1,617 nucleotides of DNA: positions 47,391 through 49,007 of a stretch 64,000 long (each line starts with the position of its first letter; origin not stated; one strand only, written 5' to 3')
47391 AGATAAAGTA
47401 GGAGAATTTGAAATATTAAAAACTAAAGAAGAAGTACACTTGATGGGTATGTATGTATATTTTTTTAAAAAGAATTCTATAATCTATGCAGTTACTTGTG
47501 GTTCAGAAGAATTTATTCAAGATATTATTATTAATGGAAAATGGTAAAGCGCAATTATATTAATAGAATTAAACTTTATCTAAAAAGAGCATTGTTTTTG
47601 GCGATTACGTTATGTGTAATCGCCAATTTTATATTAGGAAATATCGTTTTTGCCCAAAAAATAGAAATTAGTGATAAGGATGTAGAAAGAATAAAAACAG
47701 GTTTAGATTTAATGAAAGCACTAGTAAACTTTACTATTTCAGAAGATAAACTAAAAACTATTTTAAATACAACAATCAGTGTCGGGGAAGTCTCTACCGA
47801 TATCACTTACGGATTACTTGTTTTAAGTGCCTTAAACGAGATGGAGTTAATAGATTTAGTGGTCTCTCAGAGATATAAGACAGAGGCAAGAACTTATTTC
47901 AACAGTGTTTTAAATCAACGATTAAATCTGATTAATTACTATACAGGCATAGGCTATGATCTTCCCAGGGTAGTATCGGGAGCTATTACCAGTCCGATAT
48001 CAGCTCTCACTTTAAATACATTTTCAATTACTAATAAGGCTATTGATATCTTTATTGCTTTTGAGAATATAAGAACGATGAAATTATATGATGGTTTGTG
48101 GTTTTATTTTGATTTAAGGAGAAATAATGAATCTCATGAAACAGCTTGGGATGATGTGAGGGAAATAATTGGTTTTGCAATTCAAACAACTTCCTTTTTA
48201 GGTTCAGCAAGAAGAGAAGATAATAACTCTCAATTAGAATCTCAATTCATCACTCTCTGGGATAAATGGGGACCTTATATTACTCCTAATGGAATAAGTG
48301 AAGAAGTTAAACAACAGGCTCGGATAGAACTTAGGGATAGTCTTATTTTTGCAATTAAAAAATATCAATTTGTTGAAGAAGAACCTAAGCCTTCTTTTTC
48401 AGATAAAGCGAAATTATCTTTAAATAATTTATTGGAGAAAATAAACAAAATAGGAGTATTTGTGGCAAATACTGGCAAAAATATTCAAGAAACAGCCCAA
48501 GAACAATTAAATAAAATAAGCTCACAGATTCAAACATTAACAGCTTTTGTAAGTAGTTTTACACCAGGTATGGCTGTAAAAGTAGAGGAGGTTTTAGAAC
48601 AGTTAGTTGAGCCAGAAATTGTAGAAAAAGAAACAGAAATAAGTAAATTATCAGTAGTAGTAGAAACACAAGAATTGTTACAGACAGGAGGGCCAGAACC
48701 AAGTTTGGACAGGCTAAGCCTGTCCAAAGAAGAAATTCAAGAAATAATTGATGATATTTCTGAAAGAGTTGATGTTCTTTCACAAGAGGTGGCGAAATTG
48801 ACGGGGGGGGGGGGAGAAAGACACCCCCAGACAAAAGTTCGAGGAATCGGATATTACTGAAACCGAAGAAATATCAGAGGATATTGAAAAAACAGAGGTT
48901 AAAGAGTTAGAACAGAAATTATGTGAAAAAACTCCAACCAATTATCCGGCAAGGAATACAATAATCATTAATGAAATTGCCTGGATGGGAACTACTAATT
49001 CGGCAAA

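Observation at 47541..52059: G12 homopolymer splits a ~1500-aa LTD/PKD/beta-helix surface protein: candidate phase-variation switch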

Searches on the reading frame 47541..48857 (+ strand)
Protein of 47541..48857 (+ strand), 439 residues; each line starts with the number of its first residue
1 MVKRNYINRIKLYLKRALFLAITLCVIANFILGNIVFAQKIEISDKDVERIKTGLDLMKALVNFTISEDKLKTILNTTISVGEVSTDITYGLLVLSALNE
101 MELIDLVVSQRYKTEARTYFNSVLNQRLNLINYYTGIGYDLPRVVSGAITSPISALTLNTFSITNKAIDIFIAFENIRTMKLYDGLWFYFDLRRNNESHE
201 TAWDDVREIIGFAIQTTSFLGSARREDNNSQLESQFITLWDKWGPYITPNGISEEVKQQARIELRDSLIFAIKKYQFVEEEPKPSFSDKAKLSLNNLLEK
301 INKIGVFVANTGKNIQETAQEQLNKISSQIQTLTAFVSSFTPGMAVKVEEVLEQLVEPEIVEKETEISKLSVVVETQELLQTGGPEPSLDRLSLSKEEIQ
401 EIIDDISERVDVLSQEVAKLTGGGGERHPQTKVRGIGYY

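Call 7: search_protein_families(library=pfam, proteins=[window:47541-48857:+], max_evalue=0.01)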
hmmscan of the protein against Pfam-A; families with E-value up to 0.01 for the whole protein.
window:47541-48857:+ (439 aa): 0 families
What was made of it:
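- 47541..48860 (+): ORF A as it reads with G12: 439 aa. It comprises the N-domain plus coiled coil (residues 1-421), the Gly run, and a 14-residue out-of-frame tail (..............) ending at TGA 48858-48860. No Pfam match (call 7).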

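Call 8: find_encoding_contigs(protein=window:47541-48857:+, flank=6000, max_places=10)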
Protein window:47541-48857:+ (439 aa): 1 contig read that carries it; 1 place shown.
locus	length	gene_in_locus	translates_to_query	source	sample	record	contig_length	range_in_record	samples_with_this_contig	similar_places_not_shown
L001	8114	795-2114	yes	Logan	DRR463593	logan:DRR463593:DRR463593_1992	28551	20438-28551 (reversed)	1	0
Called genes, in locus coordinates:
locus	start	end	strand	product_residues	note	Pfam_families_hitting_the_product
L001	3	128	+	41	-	?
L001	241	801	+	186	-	-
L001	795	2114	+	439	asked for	-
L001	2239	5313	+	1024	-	PF00932:LTD, PF00801:PKD, PF18911:PKD_4, PF00932:LTD, PF05048:NosD (weak)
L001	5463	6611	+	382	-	PF13784:Fic_N, PF02661:Fic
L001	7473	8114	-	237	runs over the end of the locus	PF13365:Trypsin_2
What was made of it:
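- Checked: It finds nothing in ORF A (calls 7, 8).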

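Call 9: find_homologous_proteins(query=window:47541-48815:+, max_evalue=0.001)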
Query window:47541-48815:+ (425 aa): 10 proteins with E <= 0.001 among 8000 candidates.
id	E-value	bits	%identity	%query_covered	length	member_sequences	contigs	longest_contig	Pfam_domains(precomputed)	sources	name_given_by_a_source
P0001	1.6e-268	908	100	100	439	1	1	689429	-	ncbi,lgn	ncbi:MAG: hypothetical protein ACKKMR_02015 [Candidatus Nealsonbacteria bacterium]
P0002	5.7e-251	850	95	100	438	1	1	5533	-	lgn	-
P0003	2.6e-240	815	90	100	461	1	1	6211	-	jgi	-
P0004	2.0e-112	394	48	99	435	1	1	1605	-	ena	-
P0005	2.4e-103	364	57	67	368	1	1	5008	-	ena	-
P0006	1.6e-86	309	50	68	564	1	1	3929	PF00932.26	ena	-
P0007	2.2e-85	305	52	68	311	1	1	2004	-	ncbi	ncbi:MAG: hypothetical protein V1688_04365, partial [bacterium]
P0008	1.5e-83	299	44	89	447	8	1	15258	-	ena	-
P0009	5.3e-82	294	43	87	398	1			-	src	-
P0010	1.2e-60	224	50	48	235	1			-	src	-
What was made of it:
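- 47541..48860 (+): Annotated in NCBI as a hypothetical protein of a Candidatus Nealsonbacteria MAG (call 9).
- The source MAG contig is 689 kb, which suggests long reads were involved (call 9). Gene callers and the NCBI annotation report two ORFs (calls 8, 9).
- Tried and rejected: This tool appears to favour hits of similar length to the query, so call 9 alone could not exclude a long ON-state allele.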

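Call 11: find_encoding_contigs(protein=P0002, flank=6000)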
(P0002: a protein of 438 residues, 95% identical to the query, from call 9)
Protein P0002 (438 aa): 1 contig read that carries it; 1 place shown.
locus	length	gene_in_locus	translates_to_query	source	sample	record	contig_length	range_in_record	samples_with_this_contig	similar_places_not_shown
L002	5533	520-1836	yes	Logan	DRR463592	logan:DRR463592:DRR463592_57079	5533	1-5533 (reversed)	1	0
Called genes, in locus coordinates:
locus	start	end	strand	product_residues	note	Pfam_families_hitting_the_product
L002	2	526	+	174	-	?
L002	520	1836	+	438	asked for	-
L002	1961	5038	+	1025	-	PF00932:LTD, PF00801:PKD, PF18911:PKD_4, PF00932:LTD, PF05048:NosD (weak)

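Call 12: find_encoding_contigs(protein=P0003, flank=6000)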
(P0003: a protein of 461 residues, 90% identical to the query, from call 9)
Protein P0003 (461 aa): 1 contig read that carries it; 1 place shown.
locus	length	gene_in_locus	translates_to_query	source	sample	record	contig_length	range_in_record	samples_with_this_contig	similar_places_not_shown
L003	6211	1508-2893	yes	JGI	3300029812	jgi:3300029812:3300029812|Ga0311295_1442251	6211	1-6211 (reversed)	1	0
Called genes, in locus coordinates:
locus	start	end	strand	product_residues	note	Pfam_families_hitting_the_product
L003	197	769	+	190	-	PF01936:NYN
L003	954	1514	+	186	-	-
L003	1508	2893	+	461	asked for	-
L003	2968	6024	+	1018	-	PF00932:LTD, PF00801:PKD, PF18911:PKD_4, PF00932:LTD, PF05048:NosD (weak)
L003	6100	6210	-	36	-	?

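Call 13: find_encoding_contigs(protein=P0004, flank=6000)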
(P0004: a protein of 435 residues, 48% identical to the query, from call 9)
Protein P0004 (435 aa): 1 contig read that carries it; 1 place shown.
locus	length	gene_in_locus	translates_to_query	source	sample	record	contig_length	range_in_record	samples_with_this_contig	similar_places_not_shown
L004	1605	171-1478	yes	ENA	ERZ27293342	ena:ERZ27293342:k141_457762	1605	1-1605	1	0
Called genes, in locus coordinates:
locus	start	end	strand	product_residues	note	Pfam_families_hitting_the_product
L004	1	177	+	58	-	?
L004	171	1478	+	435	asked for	-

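Call 16: find_encoding_contigs(protein=P0008, flank=8000)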
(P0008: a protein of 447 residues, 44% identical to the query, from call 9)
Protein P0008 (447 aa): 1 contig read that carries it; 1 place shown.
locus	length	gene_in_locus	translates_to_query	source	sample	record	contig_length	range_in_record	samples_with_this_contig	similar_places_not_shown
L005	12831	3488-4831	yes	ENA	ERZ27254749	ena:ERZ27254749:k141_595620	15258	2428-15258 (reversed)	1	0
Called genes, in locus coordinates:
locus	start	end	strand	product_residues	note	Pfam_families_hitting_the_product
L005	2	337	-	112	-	?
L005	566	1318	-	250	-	PF18915:DUF5667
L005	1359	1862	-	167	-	PF04542:Sigma70_r2, PF08281:Sigma70_r4_2, PF04545:Sigma70_r4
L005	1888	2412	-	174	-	-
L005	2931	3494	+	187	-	-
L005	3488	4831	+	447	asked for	-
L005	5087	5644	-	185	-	-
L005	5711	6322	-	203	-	-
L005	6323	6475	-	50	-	-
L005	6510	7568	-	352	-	-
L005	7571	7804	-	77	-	-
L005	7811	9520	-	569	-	PF03235:GmrSD_N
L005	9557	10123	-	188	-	-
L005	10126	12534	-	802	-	PF02384:N6_Mtase, PF07669:Eco57I (weak), PF01420:Methylase_S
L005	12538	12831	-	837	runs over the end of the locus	PF04313:HSDR_N (faint), PF13588:HSDR_N_2 (faint), PF00270:DEAD, PF04851:ResIII, PF18766:SWI2_SNF2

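Call 17: find_encoding_contigs(protein=P0006, flank=6000)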
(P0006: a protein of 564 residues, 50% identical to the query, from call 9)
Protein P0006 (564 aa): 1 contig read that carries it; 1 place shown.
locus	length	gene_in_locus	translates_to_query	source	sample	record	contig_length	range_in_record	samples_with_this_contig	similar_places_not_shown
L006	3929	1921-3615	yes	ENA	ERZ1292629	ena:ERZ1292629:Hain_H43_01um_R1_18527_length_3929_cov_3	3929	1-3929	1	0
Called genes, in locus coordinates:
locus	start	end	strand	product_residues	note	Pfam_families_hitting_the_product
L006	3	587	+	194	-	?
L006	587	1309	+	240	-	PF13365:Trypsin_2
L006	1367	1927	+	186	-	-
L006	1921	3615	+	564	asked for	PF00932:LTD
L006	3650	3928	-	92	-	?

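Call 18: find_encoding_contigs(protein=P0005, flank=6000)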
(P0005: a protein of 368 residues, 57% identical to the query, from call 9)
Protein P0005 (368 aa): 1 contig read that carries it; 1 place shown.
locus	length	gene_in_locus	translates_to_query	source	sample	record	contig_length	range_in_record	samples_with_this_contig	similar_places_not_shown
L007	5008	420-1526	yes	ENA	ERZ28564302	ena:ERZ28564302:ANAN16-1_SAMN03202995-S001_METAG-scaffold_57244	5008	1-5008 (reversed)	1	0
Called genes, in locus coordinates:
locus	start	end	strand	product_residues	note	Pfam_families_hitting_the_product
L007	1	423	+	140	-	?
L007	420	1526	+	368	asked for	-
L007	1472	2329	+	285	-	-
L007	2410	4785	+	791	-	PF00932:LTD, PF28492:Beta_helix_4 (faint), PF05048:NosD (faint), PF13229:Beta_helix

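Call 21: find_related_loci(query=window:47541-48815:+, collection=metagenome_contigs, flank=6000)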
Query window:47541-48815:+ (425 aa) in metagenome_contigs; peptide patterns used: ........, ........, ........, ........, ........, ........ (x = any residue, [..] = any of these).
304 stretches matched a pattern; 4 encode a relative of the query (tblastn E <= 1e-3); 4 distinct loci.
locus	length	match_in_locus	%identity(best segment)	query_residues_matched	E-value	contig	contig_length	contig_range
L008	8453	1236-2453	67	13-422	0e+0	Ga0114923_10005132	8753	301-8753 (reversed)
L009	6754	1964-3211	52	18-420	3e-134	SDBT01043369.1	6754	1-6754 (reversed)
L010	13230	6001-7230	51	1-425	2e-133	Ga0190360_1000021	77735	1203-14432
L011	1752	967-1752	58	1-276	3e-114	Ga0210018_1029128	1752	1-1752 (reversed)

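Call 25: find_related_loci(query=A1, collection=genome_contigs, flank=6000)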
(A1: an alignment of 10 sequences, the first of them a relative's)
Query A1 (439 aa) in genome_contigs; peptide patterns used: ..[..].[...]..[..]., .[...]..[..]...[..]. (x = any residue, [..] = any of these).
59 stretches matched a pattern; 6 encode a relative of the query (tblastn E <= 1e-3); 6 distinct loci.
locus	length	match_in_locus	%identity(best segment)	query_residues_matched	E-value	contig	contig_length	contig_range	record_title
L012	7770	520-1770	60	1-422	1e-156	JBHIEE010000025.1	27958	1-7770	MAG: Candidatus Aminicenantia bacterium isolate b3.sp2_bin.19 NODE_366_length_27958_cov_5.056159, whole genome shotgun s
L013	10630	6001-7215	43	4-421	4e-109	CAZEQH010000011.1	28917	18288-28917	MAG TPA_asm: uncultured Candidatus Saccharibacteria bacterium isolate binchicken_co151_87 genome assembly, contig: NODE_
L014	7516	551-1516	52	14-330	5e-107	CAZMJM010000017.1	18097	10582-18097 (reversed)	MAG TPA_asm: uncultured Candidatus Saccharibacteria bacterium isolate binchicken_co150_123 genome assembly, contig: NODE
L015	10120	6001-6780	51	34-289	3e-81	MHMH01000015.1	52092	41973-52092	MAG: Candidatus Nealsonbacteria bacterium RIFCSPLOWO2_01_FULL_43_32 rifcsplowo2_01_scaffold_612, whole genome shotgun se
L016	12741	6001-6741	44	39-282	5e-67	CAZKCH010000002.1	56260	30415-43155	MAG TPA_asm: uncultured Candidatus Saccharibacteria bacterium isolate binchicken_co220_105 genome assembly, contig: NODE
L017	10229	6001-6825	42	5-275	1e-63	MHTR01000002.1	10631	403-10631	MAG: Candidatus Wildermuthbacteria bacterium RIFCSPHIGHO2_01_FULL_48_25 rifcsphigho2_01_scaffold_16535, whole genome sho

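Call 46: predict_structure(alignment_id=A1)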
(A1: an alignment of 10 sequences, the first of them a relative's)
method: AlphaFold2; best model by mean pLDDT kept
length: 439 residues; sequences in the alignment: 10
mean_pLDDT: 45.6   pTM: 0.29
mean pLDDT of the five models: 45.6, 38.9, 37.5, 37.4, 37.0
residues with pLDDT >= 90: 0; 70-90: 8; 50-70: 177; < 50: 254
segments of 3 or more residues with pLDDT < 50: 1-41, 81-88, 96-98, 119-233, 278-285, 340-393, 422-439
pLDDT, mean of each block of 10 residues (from residue 1): 38 38 32 29 59 56 59 63 45 52 54 50 42 34 34 29 30 30 31 41 45 40 42 52 61 64 62 53 46 62 61 63 69 60 31 24 25 28 28 55 66 61 32 26
secondary structure, 60 per line:
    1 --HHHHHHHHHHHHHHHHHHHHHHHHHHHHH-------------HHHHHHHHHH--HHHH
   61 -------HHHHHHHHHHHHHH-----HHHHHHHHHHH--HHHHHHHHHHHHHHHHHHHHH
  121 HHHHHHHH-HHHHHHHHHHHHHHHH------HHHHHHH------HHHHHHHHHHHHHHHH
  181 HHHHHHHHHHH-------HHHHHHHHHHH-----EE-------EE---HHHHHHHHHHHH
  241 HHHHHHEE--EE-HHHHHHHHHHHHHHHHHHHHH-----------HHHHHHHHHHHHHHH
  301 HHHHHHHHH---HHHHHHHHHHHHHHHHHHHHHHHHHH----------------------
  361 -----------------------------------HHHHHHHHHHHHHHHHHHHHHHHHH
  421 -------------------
elements in order: H3-31 H45-54 H57-60 H68-81 H87-97 H100-128 H130-145 H152-158 H165-191 H199-209 H229-246 H254-274 H286-309 H313-338 H396-420
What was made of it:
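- Tried and rejected: That is too poor for a fold search, so none was run (call 46).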

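Call 58: search_protein_representatives(protein=window:47541-48815:+)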
Query: 425 residues. Proteins with E-value up to 0.001 (for the whole library): 105; up to 1e-10: 68; up to 1e-30: 53. The best 105 are listed.
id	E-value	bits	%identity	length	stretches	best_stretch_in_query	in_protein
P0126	1.2e-168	577.6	68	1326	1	2-422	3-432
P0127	9.6e-146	502.3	60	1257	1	1-416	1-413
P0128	1.3e-122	426.1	54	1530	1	10-422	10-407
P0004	6.4e-113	394.2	49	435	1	1-422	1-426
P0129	1.1e-106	373.7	48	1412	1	13-420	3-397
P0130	1.5e-101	356.8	50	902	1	56-420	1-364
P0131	3.4e-99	349.0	53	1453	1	24-421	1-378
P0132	3.7e-99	348.9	46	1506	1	7-421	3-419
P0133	2.1e-94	333.3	47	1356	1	1-420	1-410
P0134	2.2e-88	313.5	47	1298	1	1-422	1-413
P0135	3.8e-88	312.7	45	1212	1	23-420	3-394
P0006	5.2e-87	308.9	51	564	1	13-300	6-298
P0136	1.4e-86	307.5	46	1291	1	14-412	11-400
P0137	1.0e-85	304.7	49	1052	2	18-303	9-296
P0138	9.9e-85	301.4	52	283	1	11-289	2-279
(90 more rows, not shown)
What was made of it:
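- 47541..52059 (+): The whole gene as reconstructed: a single 1,505-aa ORF if the tract is G11 (or G8 or G14). Order of parts: N-terminal signal or anchor, family-specific alpha-helical N-domain, coiled-coil segment, acidic linker, LTD, LTD, PKD, LTD, parallel beta-helix. 34 of 53 family representatives are 1,000 aa or longer (call 58).
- On CPR family of large surface proteins (family-specific N-domain plus LTD, PKD and beta-helix): ORF A matches the N-termini of proteins of 1,200-1,660 aa (call 58).
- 34 of 53 representatives at E<=1e-30 are 1,000 aa or longer (call 58).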

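Call 63: search_solved_structures(query=A1, max_evalue=0.01)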
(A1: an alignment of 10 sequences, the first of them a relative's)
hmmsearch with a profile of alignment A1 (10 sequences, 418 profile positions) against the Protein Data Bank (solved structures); distinct sequences matched with E-value up to 0.01: 1.
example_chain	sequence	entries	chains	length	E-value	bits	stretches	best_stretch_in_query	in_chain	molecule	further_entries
4n21_A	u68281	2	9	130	0.0061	18.9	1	285-392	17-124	GP2 Ectodomain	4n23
